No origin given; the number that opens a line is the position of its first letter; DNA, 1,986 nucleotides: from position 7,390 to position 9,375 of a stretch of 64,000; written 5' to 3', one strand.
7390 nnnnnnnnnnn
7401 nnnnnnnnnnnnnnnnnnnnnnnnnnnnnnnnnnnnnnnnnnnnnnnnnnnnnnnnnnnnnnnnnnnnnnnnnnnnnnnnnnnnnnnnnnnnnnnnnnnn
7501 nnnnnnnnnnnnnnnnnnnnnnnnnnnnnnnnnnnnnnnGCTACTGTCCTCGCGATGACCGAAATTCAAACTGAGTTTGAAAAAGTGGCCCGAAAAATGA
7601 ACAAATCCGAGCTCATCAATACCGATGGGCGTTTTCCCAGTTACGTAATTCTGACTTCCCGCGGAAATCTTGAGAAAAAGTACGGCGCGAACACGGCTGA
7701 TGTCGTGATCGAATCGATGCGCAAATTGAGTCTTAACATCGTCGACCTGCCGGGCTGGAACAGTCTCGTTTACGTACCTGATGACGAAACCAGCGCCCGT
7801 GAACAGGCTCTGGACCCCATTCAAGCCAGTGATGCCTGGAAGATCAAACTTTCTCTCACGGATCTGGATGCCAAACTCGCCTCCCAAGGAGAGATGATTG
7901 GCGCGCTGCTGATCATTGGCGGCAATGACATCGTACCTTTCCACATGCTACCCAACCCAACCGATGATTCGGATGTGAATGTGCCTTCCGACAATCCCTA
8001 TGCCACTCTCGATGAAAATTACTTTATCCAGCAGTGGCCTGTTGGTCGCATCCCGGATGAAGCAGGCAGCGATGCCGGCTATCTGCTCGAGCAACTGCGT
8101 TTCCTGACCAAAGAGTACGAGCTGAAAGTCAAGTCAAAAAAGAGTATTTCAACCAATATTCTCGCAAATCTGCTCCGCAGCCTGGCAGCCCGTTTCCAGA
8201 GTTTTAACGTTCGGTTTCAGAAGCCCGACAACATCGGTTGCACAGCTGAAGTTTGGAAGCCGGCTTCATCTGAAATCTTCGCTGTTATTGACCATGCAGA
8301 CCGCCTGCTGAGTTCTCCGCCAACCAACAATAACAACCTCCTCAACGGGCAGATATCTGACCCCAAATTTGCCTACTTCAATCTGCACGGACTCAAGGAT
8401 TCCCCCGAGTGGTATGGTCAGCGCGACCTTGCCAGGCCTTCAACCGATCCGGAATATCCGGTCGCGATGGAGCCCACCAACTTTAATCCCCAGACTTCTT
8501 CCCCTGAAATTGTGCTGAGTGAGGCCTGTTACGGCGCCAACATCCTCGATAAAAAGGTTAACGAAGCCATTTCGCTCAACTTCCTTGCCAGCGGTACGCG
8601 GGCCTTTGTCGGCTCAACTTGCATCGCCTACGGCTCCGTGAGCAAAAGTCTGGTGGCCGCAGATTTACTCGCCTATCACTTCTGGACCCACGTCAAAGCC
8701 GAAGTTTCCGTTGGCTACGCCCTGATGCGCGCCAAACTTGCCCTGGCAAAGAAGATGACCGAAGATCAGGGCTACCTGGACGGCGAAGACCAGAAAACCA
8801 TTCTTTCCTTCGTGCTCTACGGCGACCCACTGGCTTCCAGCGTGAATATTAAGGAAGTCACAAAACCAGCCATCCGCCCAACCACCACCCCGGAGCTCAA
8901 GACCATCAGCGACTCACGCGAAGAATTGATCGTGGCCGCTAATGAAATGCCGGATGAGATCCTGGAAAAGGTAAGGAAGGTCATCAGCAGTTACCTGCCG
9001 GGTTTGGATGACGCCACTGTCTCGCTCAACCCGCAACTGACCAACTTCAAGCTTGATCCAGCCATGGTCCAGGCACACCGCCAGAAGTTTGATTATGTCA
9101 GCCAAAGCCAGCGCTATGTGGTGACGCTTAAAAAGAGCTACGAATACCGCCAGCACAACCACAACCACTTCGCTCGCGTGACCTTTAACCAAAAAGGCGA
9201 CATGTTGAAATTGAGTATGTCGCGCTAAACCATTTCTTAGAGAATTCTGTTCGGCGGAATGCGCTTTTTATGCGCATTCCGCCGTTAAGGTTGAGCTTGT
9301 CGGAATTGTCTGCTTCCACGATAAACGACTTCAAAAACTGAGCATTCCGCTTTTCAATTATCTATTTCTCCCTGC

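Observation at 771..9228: Uncharacterised sigma-54-driven operon: 2-TM protein + 1779-aa TPR scaffold + TPR/C25-like peptidase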

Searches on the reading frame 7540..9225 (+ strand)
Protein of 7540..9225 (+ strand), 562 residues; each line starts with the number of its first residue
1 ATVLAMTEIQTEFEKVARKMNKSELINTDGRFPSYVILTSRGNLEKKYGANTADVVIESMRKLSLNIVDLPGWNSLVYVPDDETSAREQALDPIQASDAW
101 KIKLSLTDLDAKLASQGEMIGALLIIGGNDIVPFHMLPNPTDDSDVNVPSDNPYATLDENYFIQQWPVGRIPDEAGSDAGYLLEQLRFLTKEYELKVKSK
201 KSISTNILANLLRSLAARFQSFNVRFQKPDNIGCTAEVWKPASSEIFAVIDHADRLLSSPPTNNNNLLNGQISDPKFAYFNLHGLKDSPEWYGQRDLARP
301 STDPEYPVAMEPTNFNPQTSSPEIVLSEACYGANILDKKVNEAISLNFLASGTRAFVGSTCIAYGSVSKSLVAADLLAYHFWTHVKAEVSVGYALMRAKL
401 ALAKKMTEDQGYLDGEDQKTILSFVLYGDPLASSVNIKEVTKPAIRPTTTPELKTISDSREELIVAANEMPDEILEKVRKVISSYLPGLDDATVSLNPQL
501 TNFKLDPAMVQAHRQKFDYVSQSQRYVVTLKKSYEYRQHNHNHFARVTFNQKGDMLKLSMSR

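Call 14: search_protein_families(library=pfam, proteins=[window:7540-9225:+], max_evalue=10)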
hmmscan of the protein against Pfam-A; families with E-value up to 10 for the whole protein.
window:7540-9225:+ (562 aa): 0 families

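Call 37: find_related_loci(query=A2, collection=genome_contigs, flank=10000)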
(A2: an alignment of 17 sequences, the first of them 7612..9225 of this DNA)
Query A2 (538 aa) in genome_contigs; peptide patterns used: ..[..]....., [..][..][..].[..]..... (x = any residue, [..] = any of these).
599 stretches matched a pattern (row limit reached: there are more); 515 encode a relative of the query (tblastn E <= 1e-3); the best 80 are kept; 80 distinct loci.
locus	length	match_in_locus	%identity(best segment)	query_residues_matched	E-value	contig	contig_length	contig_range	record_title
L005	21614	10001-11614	95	1-538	0e+0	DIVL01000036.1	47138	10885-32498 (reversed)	MAG TPA_asm: Anaerolineaceae bacterium UBA6133 UBA6133_contig_2429, whole genome shotgun sequence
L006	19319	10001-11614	92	1-538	0e+0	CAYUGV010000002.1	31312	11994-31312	MAG TPA_asm: uncultured Anaerolineaceae bacterium isolate binchicken_co168_317 genome assembly, contig: NODE_2531_length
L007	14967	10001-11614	92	1-538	0e+0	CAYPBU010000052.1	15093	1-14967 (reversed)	MAG TPA_asm: uncultured Anaerolineaceae bacterium isolate SRP192927_co2_209 genome assembly, contig: NODE_6663_length_15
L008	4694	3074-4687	91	1-538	0e+0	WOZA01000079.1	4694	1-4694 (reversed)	MAG: Anaerolineaceae bacterium isolate WOFB12 NODE_8239_length_4694_cov_26.061867, whole genome shotgun sequence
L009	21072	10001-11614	92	1-538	0e+0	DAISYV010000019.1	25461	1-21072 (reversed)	MAG TPA_asm: Anaerolineaceae bacterium isolate CTOTU18765 NODE_1575_length_25461_cov_10.952098, whole genome shotgun seq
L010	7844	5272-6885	91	1-538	0e+0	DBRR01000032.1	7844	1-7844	MAG TPA_asm: Anaerolineaceae bacterium UBA1363 UBA1363_contig_26926, whole genome shotgun sequence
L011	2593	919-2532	89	1-538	0e+0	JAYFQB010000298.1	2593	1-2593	MAG: Anaerolineaceae bacterium isolate CA_152 c_CA_000000034313, whole genome shotgun sequence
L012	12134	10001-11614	90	1-538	0e+0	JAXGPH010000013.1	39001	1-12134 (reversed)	MAG: Anaerolineaceae bacterium isolate AnMBR.bin299 bin299_13, whole genome shotgun sequence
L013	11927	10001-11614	87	1-538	0e+0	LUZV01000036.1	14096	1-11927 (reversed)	MAG: Anaerolineales bacterium Chloro_02 Chloro_02_contig_4996, whole genome shotgun sequence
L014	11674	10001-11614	87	1-538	0e+0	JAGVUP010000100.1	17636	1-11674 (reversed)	MAG: Chloroflexota bacterium isolate WAS_Bin_29 WAS_Bin_29_scaffold_1299, whole genome shotgun sequence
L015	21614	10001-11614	71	1-538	0e+0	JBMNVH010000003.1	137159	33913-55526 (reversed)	MAG: Anaerolineaceae bacterium isolate SBF912SR2HQ0093 scaffold_423_c1, whole genome shotgun sequence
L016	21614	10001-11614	70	1-538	0e+0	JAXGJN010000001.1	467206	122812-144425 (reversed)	MAG: Anaerolineaceae bacterium isolate AnMBR.bin163 bin163_1, whole genome shotgun sequence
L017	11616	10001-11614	71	1-538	0e+0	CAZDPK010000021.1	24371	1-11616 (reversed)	MAG TPA_asm: uncultured Anaerolineaceae bacterium isolate binchicken_co168_79 genome assembly, contig: NODE_3643_length_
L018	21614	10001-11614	70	1-538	0e+0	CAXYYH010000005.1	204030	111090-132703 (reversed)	MAG: uncultured Anaerolineaceae bacterium isolate ERR13599002_binner123_Refined_48 genome assembly, contig: ERZ24875815.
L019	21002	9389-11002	71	1-538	0e+0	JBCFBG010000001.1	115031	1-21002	MAG: Anaerolineaceae bacterium isolate maxbin2.bin.9 NODE_155_length_115031_cov_43.494430, whole genome shotgun sequence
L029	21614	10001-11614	64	1-538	0e+0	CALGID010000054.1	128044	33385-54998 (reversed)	MAG TPA_asm: uncultured Anaerolineaceae bacterium isolate SRR1562008_bin.104_CONCOCT_v1.1_MAG genome assembly, contig: E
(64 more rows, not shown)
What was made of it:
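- Breadth: at least 515 hits in one-genome-per-species GTDB contigs (call 37).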

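Call 43: predict_structure(alignment_id=A2)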
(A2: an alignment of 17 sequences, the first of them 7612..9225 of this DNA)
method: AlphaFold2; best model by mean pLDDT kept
length: 538 residues; sequences in the alignment: 17
mean_pLDDT: 60.4   pTM: 0.42
mean pLDDT of the five models: 60.4, 55.6, 54.7, 47.1, 46.3
residues with pLDDT >= 90: 23; 70-90: 160; 50-70: 181; < 50: 174
segments of 3 or more residues with pLDDT < 50: 1-8, 111-141, 178-182, 195-219, 230-243, 259-284, 338-348, 422-441, 474-500
pLDDT, mean of each block of 10 residues (from residue 1): 41 88 91 92 72 89 84 70 76 67 68 33 34 30 61 80 79 59 52 48 35 44 53 46 51 63 40 40 51 65 66 64 76 63 42 80 78 80 65 64 74 63 39 30 58 73 67 43 38 40 68 61 66 58
secondary structure, 60 per line:
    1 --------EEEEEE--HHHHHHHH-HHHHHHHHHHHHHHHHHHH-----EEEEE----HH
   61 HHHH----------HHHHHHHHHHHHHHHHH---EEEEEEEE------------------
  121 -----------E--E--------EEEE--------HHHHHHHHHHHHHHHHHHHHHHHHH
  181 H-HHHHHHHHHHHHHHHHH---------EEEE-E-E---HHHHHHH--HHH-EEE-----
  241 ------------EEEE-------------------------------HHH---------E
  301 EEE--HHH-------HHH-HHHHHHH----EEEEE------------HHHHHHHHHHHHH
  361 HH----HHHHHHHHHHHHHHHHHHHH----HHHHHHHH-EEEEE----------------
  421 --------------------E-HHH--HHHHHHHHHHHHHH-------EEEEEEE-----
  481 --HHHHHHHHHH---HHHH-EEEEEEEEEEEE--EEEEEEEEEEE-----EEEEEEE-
elements in order: E9-14 H17-24 H26-44 E50-54 H59-64 H75-91 E95-102 E144-147 H156-181 H183-199 E209-212 H220-226 E233-235 E253-256 E300-303 H320-326 E331-335 H348-362 H367-386 H391-398 E400-404 H448-461 E469-475 H483-492 H496-499 E501-512 E515-525 E531-537

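Call 46: search_protein_representatives(alignment_id=A2)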
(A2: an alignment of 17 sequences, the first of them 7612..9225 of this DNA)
Query: 17 sequences, 538 profile positions. Proteins with E-value up to 0.001 (for the whole library): 1921; up to 1e-10: 1411; up to 1e-30: 560. The best 150 are listed.
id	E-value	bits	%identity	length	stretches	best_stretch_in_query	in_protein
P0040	1.7e-267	904.6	-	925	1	1-538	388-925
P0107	3.3e-252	854.1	-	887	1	1-538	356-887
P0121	1.7e-234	795.7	-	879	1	1-538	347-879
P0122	1.6e-232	789.2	-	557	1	1-538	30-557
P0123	1.3e-197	673.9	-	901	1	2-538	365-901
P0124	1.0e-192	657.8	-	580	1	1-538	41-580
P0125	3.3e-192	656.1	-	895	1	2-538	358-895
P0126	1.3e-188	644.2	-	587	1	2-538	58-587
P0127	5.2e-188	642.3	-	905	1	2-538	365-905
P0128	6.5e-188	641.9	-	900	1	3-538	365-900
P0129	1.3e-187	641.0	-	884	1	2-538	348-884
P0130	8.0e-187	638.3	-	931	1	3-538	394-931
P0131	3.3e-186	636.3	-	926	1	1-538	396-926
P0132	1.1e-184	631.3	-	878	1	4-538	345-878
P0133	1.8e-184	630.6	-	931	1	3-538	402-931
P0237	4.7e-155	533.5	-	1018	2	251-538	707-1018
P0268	9.3e-148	509.4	-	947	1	3-538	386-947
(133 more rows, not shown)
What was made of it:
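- There are 560 50%-identity clusters at E<=1e-30 (call 46).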

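Call 47: fold_search(model_id=the predicted structure, library=pdb)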
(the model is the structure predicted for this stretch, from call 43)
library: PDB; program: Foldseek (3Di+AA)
matches with E <= 10: 463; with E <= 0.001: 4
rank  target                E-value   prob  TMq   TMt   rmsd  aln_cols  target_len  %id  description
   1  4rbm                  2.5e-07  1.00  0.37  0.42  22.9       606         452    8  Porphyromonas gingivalis gingipain K (Kgp) catalytic and immunoglobulin superfamily-like domains (released 2014-10-08)
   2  6i9a_A                3.3e-06  1.00  0.38  0.44   8.4       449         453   10  Porphyromonas gingivalis gingipain K (Kgp) in complex with inhibitor KYT-36 (released 2019-03-13)
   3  8tl0_A                6.5e-04  0.99  0.25  0.28  19.3       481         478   11  Structure of activated SAVED-CHAT filament (released 2024-03-06)
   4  8tl0_D                6.8e-04  1.00  0.23  0.25   6.4       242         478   14  Structure of activated SAVED-CHAT filament (released 2024-03-06)
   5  8tl0_B                1.1e-03  0.97  0.24  0.26  16.9       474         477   14  Structure of activated SAVED-CHAT filament (released 2024-03-06)
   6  8tl0_I                2.3e-03  0.96  0.24  0.27  16.4       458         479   13  Structure of activated SAVED-CHAT filament (released 2024-03-06)
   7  8tl0_C                6.4e-03  1.00  0.23  0.26   6.1       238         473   14  Structure of activated SAVED-CHAT filament (released 2024-03-06)
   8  4j4m_B                1.6e-01  0.35  0.13  0.27  10.3       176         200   12  Crystal structure of TM-1, a Trimeresurus mucrosquamatus venom metalloproteinase (released 2013-07-10)
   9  4j4m_A                1.7e-01  0.38  0.14  0.28  10.3       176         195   12  Crystal structure of TM-1, a Trimeresurus mucrosquamatus venom metalloproteinase (released 2013-07-10)
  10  4dd8_D                2.0e-01  0.35  0.11  0.22   6.7       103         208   13  ADAM-8 metalloproteinase domain with bound batimastat (released 2012-06-06)
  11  8hpy_A                2.0e-01  0.28  0.11  0.12   7.3       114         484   10  Crystal structure of human LGI1-ADAM22 complex (released 2023-12-13)
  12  5y2z_G                2.1e-01  0.33  0.12  0.13   7.4       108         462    8  Crystal structure of human LGI1 EPTP-ADAM22 complex (released 2018-05-02)
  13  5y2z_E                2.4e-01  0.28  0.11  0.12   7.7       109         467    9  Crystal structure of human LGI1 EPTP-ADAM22 complex (released 2018-05-02)
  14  5enz_A                2.4e-01  0.08  0.13  0.17  19.8       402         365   11  S. aureus MnaA-UDP co-structure (released 2016-04-27)
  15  4dd8_C                3.1e-01  0.18  0.10  0.20   6.7       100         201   13  ADAM-8 metalloproteinase domain with bound batimastat (released 2012-06-06)
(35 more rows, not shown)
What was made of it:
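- On Clan CD cysteine peptidases: Foldseek on the domain model gives 4rbm E 2.5e-7, 6i9a E 3.3e-6 (TM 0.38-0.44) and 8tl0 E 6.5e-4 (call 47).
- Closest known: Gingipains and peptidase family C25. Same: Gingipain K is the best structural neighbour (4rbm, 6i9a; call 47).
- Gingipain K is the best structural match (call 47).
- Tried and rejected: Confidence was lower (pLDDT 60), but the ranking was cleaner (calls 43, 47).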

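Call 56: search_protein_families(library=pfam, proteins=[L029:3666-5102:+, L029:8732-11614:+], max_evalue=0.001)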
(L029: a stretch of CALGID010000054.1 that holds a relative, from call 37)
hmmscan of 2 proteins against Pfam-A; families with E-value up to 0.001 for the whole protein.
L029:3666-5102:+ (479 aa): 4 families
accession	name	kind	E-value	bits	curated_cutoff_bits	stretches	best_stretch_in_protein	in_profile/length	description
PF04552.19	Sigma54_DBD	-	1.8e-30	106.3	22.8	1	331-473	5-159/160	Sigma-54, DNA binding domain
PF04963.19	Sigma54_CBD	-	4.4e-29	102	22.9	1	114-291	3-165/185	Sigma-54 factor, core binding domain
PF00309.25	Sigma54_AID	-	2.6e-07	30.8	23.8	1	20-57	9-46/46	Sigma-54 factor, Activator interacting domain (AID)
PF13384.12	HTH_23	-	0.00054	20.1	24.6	0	376-396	18-38/50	Homeodomain-like domain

L029:8732-11614:+ (961 aa): 0 families

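Call 59: find_encoding_contigs(protein=P0268, flank=10000, max_places=2)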
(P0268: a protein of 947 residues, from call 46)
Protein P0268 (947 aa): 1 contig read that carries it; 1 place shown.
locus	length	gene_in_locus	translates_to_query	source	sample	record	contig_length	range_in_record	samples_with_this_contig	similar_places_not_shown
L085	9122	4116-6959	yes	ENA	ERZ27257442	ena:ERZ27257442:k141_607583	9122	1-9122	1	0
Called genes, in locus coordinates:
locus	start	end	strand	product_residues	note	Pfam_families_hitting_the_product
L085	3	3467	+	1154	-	?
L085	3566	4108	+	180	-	PF13181:TPR_8 (faint), PF13371:TPR_9 (faint), PF13428:TPR_14 (faint), PF00515:TPR_1 (weak), PF07719:TPR_2 (weak), PF13414:TPR_11, PF14559:TPR_19 (weak)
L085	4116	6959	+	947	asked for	PF14559:TPR_19 (faint), PF01364:Peptidase_C25 (weak)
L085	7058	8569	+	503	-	PF13354:Beta-lactamase2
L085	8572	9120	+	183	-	?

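Call 60: find_encoding_contigs(protein=P0237, flank=10000, max_places=2)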
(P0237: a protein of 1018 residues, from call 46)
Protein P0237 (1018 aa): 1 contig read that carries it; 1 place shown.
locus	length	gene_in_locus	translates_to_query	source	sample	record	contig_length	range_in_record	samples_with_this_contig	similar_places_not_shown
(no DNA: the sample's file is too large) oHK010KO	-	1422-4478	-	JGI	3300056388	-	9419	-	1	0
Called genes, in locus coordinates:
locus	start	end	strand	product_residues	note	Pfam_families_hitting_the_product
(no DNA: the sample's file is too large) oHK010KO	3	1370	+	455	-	?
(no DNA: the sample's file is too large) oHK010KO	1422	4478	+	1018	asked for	PF01364:Peptidase_C25 (faint)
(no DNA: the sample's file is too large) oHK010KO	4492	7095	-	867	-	PF12770:CHAT, PF07719:TPR_2 (faint), PF13174:TPR_6 (faint), PF13176:TPR_7 (faint), PF14559:TPR_19 (faint)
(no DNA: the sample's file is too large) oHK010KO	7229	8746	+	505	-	PF13354:Beta-lactamase2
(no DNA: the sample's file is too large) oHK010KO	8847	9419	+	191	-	?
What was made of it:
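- One distant homologue sits beside a CHAT+TPR gene (call 60).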
